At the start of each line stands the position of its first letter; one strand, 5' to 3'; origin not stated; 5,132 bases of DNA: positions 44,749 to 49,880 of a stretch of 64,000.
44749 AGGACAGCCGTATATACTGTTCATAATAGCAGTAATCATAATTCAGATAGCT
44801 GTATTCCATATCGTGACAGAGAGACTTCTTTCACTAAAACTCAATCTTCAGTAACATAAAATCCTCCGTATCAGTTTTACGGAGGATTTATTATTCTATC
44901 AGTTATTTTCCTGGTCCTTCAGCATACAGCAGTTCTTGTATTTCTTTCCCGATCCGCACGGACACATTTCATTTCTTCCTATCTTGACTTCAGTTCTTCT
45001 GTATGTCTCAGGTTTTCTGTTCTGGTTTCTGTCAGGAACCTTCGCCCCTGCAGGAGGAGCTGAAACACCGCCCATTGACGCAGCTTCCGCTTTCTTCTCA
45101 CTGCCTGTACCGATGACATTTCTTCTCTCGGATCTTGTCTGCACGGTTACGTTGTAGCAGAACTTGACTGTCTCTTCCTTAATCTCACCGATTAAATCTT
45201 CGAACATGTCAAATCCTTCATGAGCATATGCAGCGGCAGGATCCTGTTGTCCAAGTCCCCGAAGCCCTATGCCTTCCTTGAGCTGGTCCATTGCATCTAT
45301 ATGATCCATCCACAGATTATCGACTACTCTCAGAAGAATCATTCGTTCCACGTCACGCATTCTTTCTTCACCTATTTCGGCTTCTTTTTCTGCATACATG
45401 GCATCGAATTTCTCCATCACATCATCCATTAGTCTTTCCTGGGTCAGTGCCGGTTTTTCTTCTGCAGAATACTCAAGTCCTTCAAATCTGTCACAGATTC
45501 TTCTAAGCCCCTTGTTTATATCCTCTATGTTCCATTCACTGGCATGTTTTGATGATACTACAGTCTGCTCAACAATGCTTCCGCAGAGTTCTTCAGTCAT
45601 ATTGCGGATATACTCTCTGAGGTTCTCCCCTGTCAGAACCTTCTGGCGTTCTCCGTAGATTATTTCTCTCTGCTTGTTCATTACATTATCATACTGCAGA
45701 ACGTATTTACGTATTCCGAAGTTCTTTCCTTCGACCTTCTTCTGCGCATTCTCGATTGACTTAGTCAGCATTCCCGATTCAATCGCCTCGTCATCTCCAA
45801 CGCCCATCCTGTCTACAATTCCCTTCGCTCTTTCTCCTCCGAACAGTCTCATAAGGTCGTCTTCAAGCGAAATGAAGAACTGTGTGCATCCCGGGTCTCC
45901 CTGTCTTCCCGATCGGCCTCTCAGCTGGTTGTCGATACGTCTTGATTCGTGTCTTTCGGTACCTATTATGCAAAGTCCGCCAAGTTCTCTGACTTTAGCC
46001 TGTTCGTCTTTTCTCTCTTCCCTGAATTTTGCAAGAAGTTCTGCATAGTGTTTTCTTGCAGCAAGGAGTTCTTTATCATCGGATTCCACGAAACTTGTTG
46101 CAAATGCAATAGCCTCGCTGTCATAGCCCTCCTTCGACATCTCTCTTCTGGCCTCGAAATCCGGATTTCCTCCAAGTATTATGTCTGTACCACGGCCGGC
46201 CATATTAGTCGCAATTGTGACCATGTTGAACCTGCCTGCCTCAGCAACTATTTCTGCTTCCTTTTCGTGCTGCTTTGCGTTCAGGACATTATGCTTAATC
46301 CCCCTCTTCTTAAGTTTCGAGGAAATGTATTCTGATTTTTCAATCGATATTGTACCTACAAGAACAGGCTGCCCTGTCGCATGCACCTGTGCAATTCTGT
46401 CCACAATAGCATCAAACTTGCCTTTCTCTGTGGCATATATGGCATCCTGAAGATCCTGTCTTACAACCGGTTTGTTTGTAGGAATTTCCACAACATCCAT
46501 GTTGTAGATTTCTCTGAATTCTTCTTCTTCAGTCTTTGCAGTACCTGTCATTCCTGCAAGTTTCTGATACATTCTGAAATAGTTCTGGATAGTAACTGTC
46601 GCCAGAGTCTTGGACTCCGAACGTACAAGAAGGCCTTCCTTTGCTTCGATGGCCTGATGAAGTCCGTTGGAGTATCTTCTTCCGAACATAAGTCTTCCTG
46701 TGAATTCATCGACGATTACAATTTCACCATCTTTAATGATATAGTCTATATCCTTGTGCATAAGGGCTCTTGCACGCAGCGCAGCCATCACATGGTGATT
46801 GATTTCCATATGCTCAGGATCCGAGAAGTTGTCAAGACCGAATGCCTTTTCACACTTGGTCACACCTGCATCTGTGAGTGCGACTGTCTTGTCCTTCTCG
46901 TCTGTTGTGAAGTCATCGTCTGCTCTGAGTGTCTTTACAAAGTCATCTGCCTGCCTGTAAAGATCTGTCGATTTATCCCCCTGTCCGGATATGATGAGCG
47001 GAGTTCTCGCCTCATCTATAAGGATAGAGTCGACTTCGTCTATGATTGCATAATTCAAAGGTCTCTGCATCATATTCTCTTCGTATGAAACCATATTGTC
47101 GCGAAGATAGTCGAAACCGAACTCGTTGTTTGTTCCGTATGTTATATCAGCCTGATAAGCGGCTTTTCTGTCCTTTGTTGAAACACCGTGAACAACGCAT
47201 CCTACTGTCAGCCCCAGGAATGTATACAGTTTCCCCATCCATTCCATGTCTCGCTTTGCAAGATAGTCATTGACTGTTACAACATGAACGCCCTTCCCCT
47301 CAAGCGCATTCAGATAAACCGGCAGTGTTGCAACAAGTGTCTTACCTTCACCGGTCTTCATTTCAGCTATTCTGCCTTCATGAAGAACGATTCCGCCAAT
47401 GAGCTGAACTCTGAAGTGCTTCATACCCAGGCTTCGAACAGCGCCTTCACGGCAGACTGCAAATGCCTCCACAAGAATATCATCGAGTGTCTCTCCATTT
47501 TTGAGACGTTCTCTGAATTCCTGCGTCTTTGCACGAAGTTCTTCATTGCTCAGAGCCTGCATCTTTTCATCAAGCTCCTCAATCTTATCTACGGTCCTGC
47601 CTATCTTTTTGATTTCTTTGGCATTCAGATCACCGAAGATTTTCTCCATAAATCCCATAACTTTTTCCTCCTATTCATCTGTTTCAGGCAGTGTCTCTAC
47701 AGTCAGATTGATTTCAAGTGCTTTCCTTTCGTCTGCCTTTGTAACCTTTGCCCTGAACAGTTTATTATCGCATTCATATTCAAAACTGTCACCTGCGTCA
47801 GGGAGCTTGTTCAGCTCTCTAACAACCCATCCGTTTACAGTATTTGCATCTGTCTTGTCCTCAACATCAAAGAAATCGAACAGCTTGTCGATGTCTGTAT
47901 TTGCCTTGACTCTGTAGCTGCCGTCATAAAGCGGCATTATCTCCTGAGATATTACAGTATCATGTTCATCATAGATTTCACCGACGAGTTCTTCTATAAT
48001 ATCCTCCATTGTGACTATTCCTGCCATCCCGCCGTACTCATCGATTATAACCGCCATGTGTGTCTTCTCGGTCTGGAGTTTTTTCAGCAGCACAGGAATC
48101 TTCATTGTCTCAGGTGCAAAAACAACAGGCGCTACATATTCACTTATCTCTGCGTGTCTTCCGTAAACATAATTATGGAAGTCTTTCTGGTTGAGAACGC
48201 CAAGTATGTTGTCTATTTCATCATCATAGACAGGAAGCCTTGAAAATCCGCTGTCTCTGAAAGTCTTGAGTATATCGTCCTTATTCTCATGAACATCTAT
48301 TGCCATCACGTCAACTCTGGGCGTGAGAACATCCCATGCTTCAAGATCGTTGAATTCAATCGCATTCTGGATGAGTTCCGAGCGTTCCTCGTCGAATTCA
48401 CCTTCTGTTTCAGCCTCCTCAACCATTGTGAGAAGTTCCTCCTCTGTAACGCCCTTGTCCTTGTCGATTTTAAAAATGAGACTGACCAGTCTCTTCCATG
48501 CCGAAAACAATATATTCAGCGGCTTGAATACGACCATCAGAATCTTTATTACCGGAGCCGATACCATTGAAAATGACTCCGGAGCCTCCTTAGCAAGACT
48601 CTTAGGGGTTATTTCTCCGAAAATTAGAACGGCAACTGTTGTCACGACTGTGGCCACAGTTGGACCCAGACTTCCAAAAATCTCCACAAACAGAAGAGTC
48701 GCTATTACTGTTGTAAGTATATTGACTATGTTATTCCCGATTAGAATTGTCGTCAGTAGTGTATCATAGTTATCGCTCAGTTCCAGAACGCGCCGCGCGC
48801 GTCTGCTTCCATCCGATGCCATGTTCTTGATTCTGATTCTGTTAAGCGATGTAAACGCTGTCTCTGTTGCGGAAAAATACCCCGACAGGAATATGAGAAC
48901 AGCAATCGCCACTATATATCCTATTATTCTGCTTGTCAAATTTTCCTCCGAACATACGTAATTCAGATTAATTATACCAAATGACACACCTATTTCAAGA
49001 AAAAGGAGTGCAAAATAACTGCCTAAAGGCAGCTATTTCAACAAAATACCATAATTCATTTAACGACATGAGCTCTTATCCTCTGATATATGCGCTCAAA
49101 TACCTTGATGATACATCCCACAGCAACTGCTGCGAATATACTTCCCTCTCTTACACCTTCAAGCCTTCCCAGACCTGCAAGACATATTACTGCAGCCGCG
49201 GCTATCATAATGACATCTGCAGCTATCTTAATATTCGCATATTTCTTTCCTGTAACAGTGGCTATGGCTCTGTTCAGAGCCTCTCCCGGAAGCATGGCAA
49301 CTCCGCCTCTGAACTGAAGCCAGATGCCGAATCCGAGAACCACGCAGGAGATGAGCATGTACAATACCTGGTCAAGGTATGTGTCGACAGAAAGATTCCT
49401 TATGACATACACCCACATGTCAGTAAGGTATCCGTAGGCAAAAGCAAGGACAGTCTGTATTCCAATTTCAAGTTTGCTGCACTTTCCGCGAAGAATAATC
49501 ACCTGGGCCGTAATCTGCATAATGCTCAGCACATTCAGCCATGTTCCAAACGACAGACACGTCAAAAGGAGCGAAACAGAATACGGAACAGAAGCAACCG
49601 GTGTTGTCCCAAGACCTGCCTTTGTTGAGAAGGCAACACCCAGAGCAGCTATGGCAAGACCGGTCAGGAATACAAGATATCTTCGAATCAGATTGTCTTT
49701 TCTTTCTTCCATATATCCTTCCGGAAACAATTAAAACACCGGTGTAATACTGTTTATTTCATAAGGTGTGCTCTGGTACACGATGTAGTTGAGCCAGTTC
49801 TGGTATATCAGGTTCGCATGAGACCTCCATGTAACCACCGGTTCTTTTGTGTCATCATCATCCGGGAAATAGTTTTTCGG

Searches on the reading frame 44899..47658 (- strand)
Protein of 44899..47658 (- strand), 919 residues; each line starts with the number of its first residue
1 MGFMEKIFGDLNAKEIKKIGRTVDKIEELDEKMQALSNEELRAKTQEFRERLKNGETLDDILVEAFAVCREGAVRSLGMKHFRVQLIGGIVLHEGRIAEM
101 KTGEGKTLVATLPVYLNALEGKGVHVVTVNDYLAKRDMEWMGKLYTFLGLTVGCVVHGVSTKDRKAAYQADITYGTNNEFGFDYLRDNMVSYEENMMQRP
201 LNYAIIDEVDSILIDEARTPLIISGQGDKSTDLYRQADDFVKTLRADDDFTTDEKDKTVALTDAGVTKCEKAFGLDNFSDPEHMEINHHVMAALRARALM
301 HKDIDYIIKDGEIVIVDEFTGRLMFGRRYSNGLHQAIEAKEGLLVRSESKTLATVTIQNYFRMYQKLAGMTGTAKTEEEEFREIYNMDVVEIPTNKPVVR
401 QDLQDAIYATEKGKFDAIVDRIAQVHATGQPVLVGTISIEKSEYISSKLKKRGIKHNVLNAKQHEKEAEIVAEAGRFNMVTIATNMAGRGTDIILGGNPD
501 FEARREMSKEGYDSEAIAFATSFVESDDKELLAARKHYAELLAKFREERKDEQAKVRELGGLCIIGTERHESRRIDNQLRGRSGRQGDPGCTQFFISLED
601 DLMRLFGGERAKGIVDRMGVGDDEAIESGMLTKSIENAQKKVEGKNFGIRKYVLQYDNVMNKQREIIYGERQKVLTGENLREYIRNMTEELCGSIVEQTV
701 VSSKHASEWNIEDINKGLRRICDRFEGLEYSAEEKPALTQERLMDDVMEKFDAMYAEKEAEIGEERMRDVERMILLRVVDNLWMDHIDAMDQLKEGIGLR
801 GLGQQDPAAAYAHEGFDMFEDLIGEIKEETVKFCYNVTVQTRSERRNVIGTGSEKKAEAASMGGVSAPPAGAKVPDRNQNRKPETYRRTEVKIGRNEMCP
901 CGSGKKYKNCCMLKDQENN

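Call 7: search_protein_families(library=ncbifam, proteins=[window:44899-47658:-])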
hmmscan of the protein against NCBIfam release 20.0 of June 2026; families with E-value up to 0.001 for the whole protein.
window:44899-47658:- (919 aa): 14 families
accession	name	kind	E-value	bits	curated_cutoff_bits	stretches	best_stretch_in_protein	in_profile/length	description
NF009538.1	PRK12904.1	equivalog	0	1231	814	1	4-839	2-813/814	preprotein translocase subunit SecA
TIGR00963.1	secA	equivalog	0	1135.1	800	1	26-826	1-787/787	preprotein translocase subunit SecA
NF006630.0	PRK09200.1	subfamily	8.5e-298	989.8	862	2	8-496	6-495/789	preprotein translocase subunit SecA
TIGR04397.1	SecA2_Bac_anthr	exception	2.7e-295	981.5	1085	2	5-497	2-494/774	accessory Sec system translocase SecA2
NF009536.0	PRK12901.1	equivalog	1.4e-274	914.2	1493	5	287-496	491-700/1118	preprotein translocase subunit SecA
TIGR03714.1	secA2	equivalog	8.5e-239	794.7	930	2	12-496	2-491/762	accessory Sec system translocase SecA2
NF012136.0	SecA2_Lm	equivalog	3.5e-217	723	1100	2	14-495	12-489/776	accessory Sec system translocase SecA2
TIGR04221.1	SecA2_Mycobac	equivalog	9.8e-193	642.4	725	3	6-500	7-496/762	accessory Sec system translocase SecA2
NF004088.0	PRK05590.1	equivalog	6.8e-09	36.3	140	1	881-911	134-163/166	hypothetical protein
NF007704.0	PRK10396.1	equivalog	2e-06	27.9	149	1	886-912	194-220/221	hypothetical protein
NF002449.0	PRK01617.1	equivalog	2.7e-06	27.9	141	1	889-911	130-152/154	hypothetical protein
NF002592.0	PRK02250.1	equivalog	6.8e-06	26.3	158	1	879-911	133-166/167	hypothetical protein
TIGR04102.1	SWIM_PBPRA1643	hypoth_equivalog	1.1e-05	25.8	68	1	881-911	78-107/108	PBPRA1643 family SWIM/SEC-C metal-binding motif protein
NF001213.0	PRK00183.1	equivalog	3.5e-05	23.9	158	1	890-912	131-153/157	hypothetical protein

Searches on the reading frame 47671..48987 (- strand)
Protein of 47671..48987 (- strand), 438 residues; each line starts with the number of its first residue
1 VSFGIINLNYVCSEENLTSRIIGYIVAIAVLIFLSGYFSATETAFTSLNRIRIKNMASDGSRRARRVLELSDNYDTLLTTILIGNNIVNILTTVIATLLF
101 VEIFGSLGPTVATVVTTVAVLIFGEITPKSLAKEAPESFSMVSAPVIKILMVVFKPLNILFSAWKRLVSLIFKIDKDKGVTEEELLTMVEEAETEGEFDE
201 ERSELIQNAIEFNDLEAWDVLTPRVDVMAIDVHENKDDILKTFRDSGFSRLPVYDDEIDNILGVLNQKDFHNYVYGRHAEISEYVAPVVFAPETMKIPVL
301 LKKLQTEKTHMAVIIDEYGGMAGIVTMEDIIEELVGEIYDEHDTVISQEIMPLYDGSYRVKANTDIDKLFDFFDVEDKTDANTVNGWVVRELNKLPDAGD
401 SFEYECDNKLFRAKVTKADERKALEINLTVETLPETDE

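Call 7: search_protein_families(library=ncbifam, proteins=[window:47671-48987:-])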
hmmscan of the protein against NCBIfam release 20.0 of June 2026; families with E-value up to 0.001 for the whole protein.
window:47671-48987:- (438 aa): 5 families
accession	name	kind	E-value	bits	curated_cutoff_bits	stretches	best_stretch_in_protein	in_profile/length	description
TIGR03520.1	GldE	subfamily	6.9e-74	249.3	376.05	1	29-430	2-407/408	gliding motility-associated protein GldE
NF008604.1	PRK11573.1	equivalog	6.2e-66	223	475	1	24-400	9-392/428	hypothetical protein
NF052568.1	PolamExpPaeASal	equivalog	1.1e-47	162.8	500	1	25-405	5-403/424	polyamine export protein PaeA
NF011675.0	PRK15094.1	equivalog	9e-37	127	379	1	173-430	25-281/292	CNNM family magnesium/cobalt transport protein CorC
TIGR01302.1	IMP_dehydrog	equivalog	2.8e-06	26.5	481.5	1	229-332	92-198/450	IMP dehydrogenase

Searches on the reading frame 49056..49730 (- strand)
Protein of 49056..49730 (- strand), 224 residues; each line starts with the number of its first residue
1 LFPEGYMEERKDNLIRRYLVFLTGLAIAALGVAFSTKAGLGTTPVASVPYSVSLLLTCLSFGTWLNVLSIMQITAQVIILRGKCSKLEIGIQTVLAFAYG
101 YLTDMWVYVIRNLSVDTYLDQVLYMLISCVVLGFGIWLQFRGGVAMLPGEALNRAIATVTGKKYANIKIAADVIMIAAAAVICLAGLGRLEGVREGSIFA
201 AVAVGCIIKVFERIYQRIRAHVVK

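Call 7: search_protein_families(library=ncbifam, proteins=[window:49056-49730:-])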
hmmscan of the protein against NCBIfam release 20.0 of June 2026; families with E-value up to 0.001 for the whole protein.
window:49056-49730:- (224 aa): 1 family
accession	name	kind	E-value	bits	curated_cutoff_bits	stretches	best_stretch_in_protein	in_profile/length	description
NF045987.1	SPE_1075_fam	subfamily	0.00023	20.4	125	0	7-54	11-58/268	SPE_1075/MLC_0560 family membrane protein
